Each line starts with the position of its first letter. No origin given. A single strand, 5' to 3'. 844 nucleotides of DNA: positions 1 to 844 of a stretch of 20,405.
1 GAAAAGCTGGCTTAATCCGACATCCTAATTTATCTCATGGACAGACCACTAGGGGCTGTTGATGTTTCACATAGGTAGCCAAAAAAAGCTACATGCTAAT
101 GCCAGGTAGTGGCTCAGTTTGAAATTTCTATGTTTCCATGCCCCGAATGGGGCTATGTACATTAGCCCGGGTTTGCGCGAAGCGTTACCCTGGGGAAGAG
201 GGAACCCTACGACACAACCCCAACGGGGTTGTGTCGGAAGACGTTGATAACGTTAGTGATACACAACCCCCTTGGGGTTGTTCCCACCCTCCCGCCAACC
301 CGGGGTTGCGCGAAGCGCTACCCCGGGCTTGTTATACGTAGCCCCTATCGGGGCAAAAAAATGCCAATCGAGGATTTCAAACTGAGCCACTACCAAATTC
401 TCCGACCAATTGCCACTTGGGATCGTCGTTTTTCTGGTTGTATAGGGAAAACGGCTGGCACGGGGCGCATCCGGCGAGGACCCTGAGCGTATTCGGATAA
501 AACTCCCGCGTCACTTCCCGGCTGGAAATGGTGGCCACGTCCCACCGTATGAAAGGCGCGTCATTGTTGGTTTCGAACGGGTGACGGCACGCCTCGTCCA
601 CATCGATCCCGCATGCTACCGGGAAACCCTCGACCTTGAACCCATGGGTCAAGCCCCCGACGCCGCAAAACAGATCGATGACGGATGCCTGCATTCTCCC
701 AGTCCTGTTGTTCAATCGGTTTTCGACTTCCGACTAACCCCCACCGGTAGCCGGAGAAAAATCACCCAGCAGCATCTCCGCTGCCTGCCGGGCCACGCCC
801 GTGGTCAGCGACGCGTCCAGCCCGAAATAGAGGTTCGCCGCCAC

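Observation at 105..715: Highly structured ~290-bp palindromic element truncating a dcm-like methyltransferase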

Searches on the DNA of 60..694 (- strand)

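Call 48: search_rna_families(source=window, start=60, end=440, threshold=evalue, max_evalue=5)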
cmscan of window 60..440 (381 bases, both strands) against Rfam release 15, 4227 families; matches with E-value up to 5: 4.
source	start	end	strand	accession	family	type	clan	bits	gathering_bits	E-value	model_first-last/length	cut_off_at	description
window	115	318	+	RF02691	BTH_s19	Gene; sRNA;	-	22.7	153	0.00075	1-224/224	no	Burkholderia sRNA 19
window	279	325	-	RF02950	D12-methyl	Gene; sRNA;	-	16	57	1.5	1-64/64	no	D12-methyl RNA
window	263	334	+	RF00386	Entero_5_CRE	Cis-reg;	-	13.9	46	2.8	1-90/90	no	Enterovirus 5' cloverleaf cis-acting replication element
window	139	194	-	RF01687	Acido-Lenti-1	Gene; sRNA;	-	11.6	37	4.3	1-46/46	no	Acido-Lenti-1 RNA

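Call 73: search_rna_families(source=window, start=126, end=373, threshold=evalue, max_evalue=10, show_alignments=6)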
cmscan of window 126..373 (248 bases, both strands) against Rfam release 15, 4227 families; matches with E-value up to 10: 5.
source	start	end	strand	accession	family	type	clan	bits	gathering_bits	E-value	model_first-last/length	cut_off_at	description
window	279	325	-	RF02950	D12-methyl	Gene; sRNA;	-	16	57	0.95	1-64/64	no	D12-methyl RNA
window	215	280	-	RF03977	mir-976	Gene; miRNA;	-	15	100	4.9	1-85/85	no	mir-976 microRNA precursor family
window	153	318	+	RF02691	BTH_s19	Gene; sRNA;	-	14.7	153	0.09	1-224/224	no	Burkholderia sRNA 19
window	263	334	+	RF00386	Entero_5_CRE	Cis-reg;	-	13.9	46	1.8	1-90/90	no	Enterovirus 5' cloverleaf cis-acting replication element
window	139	194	-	RF01687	Acido-Lenti-1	Gene; sRNA;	-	11.6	37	2.8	1-46/46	no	Acido-Lenti-1 RNA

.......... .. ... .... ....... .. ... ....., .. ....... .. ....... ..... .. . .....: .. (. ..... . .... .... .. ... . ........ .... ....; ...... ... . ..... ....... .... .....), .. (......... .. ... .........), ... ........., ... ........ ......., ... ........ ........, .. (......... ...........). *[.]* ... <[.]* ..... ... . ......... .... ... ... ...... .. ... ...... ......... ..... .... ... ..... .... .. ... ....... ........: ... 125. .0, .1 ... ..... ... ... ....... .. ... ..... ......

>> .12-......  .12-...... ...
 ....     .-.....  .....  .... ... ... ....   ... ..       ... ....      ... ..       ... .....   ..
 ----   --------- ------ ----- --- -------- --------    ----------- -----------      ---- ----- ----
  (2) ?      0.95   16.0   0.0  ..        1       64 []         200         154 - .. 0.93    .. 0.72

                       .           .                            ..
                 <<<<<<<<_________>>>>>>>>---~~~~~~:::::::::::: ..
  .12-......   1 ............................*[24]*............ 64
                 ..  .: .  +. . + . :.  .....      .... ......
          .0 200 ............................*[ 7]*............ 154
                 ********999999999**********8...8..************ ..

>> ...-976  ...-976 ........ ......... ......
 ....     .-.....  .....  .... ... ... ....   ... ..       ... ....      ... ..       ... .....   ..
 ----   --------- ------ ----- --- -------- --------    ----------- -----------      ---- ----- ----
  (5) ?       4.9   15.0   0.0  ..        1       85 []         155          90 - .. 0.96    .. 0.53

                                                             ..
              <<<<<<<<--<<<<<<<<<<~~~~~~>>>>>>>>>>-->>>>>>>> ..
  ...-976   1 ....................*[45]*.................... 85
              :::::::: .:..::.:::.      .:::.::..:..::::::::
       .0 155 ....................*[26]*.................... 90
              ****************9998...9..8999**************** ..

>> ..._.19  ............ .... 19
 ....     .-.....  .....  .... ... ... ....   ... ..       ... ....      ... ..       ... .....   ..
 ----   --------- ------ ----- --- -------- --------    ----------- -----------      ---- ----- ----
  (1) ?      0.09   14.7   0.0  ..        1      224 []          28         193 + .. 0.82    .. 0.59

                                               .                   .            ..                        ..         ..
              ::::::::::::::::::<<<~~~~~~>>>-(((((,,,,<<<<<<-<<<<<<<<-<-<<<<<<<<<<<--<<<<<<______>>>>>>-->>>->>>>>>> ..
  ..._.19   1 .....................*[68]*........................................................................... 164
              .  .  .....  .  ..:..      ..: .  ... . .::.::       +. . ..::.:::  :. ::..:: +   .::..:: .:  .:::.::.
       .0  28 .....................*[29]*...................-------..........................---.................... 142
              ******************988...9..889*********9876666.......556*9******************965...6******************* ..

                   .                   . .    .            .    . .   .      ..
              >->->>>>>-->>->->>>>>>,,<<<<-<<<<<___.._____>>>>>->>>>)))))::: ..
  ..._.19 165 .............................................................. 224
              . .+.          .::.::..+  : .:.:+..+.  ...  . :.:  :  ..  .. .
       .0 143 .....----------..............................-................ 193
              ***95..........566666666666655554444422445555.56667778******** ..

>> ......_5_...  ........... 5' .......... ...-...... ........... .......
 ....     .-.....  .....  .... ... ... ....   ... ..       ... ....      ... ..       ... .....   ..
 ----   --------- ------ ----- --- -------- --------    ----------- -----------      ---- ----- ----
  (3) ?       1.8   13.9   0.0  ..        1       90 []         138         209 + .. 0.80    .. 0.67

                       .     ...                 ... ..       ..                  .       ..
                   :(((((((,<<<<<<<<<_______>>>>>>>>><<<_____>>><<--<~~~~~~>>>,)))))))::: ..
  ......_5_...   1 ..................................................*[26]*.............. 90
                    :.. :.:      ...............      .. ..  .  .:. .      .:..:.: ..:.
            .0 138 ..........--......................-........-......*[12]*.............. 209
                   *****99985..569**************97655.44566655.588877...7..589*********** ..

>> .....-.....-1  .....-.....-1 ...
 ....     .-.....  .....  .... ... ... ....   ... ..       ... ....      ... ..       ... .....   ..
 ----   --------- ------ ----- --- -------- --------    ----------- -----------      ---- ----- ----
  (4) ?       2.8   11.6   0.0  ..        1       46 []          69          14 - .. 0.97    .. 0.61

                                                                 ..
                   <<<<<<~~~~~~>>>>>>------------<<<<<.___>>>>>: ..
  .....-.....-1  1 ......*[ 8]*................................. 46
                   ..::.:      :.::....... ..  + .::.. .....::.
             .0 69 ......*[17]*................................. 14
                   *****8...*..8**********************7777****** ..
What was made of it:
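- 137..194 (-): Two-hairpin unit 1 of the Acido-Lenti-1-like repeat: hairpin B (166-194), linker (154-165), hairpin A (140-153). The Rfam family RF01687 scores only 11.6 bits here (calls 48, 73).
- On Acido-Lenti-1 RNA (RF01687): 11.6 bits, E = 2.8-4.3, at 139-194(-) (calls 48, 73).
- The window units score only 11.6 bits on RF01687 (call 73).
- Tried and rejected: The permissive hits (BTH_s19, D12-methyl, mir-976, enterovirus CRE) were far below threshold and were rejected (calls 48, 73).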

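Call 84: search_with_rna_model(model_id=R1, sources=[L071, L072, L073, L074, L075, L076, L077, L078, L079, L080, L081, L082, L083, L084, L085, L086, L087, L088, L089, L090, L091, L092, L093, L094, L095, L096, L097, L098, L099, L100, L101, L102, L103, L104, L105, L106, L107, L108, L109, L110, L111, L112, L113, L114, L115, L116, L117, L118, L119, L120, L121, L122, L123, L124, L125, L129, L130, L131, L132, L133, L134, L135, L136, L137], max_evalue=0.01)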
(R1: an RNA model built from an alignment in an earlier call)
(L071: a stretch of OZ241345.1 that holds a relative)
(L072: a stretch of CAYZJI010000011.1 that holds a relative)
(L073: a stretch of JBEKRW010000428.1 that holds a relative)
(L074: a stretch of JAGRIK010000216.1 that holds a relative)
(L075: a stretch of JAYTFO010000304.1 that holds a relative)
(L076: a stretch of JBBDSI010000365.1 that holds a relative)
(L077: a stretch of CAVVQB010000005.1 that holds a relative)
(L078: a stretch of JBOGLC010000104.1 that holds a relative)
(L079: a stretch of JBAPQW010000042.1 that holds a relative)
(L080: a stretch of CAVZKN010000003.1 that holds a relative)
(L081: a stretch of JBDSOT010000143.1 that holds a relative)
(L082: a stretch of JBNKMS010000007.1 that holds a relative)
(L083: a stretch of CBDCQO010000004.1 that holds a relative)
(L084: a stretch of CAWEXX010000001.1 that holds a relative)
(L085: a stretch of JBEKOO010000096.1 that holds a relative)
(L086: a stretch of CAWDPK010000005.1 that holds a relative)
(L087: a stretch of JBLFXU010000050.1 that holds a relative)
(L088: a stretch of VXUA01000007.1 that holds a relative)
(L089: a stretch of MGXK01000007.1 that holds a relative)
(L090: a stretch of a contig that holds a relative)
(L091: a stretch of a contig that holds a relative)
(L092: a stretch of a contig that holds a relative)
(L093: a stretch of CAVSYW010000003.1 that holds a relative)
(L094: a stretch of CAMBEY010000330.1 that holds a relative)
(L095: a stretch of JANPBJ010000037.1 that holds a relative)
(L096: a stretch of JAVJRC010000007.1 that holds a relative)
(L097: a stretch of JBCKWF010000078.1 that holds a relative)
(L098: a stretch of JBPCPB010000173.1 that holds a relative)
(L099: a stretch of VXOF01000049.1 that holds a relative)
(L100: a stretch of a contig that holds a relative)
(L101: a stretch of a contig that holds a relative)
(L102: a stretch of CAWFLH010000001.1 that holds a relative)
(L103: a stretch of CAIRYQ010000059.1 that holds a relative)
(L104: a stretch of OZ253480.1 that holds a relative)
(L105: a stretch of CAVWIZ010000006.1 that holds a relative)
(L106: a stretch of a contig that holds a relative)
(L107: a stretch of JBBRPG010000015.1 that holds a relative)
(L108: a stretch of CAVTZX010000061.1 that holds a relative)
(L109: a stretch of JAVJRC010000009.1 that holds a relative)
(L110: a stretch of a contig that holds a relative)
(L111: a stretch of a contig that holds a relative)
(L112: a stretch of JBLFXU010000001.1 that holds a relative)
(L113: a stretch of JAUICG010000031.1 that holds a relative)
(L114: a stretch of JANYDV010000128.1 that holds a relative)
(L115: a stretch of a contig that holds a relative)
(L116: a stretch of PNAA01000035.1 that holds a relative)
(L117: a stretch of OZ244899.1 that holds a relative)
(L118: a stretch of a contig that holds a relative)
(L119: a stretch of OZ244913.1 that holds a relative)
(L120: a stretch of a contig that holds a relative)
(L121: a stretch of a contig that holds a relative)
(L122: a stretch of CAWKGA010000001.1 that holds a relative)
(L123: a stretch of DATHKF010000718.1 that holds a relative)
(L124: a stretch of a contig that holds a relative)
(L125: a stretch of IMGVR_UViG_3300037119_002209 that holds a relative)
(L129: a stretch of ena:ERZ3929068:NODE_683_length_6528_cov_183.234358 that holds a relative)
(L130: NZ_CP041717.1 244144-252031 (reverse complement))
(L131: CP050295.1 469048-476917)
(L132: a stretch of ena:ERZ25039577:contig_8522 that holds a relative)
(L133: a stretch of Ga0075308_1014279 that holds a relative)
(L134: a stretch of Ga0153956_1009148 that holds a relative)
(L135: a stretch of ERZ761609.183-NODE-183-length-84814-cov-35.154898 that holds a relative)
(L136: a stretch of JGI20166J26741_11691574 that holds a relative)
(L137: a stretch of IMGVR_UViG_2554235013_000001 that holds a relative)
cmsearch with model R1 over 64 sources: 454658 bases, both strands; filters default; matches with E-value up to 0.01: 18.
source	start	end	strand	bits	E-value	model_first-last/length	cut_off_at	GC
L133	285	341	-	73.7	4.4e-17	1-57/57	no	0.7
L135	4591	4647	+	73.1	6.4e-17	1-57/57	no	0.7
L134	1540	1596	+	70.1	3.9e-16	1-57/57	no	0.6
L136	2562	2619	+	69.1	7.6e-16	1-57/57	no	0.6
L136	2390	2447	-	68.6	1e-15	1-57/57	no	0.64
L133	393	448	+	63.8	1.8e-14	1-57/57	no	0.66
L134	1310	1372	-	61.8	6.4e-14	1-57/57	no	0.65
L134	3868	3931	+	55.3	3.4e-12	1-57/57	no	0.55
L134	3586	3649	-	54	7.3e-12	1-57/57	no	0.62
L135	4404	4454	-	52.8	1.5e-11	1-57/57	no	0.69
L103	2420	2487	+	36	4.2e-07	1-57/57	no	0.72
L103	2229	2290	-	31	9e-06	1-57/57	no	0.76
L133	361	420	-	25.5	0.00026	1-57/57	no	0.6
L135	4580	4619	-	24.4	0.00052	1-57/57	no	0.7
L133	313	341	+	23.6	0.00085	1-29/57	no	0.79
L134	1536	1568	-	23.1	0.0011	1-57/57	no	0.7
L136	2554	2590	-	21.5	0.003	1-57/57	no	0.68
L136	2419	2455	+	19.7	0.0087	1-57/57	no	0.68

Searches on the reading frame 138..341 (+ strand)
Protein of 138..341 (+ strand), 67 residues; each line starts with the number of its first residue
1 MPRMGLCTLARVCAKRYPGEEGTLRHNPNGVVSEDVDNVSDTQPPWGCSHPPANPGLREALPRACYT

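Call 30: find_encoding_contigs(protein=window:138-341:+, flank=6000, max_places=10)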
Protein window:138-341:+ (67 aa): no gene with exactly this product is on record in the collection.
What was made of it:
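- Tried and rejected: Exact look-up of the 67-aa ORF inside the element found nothing on record (call 30).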
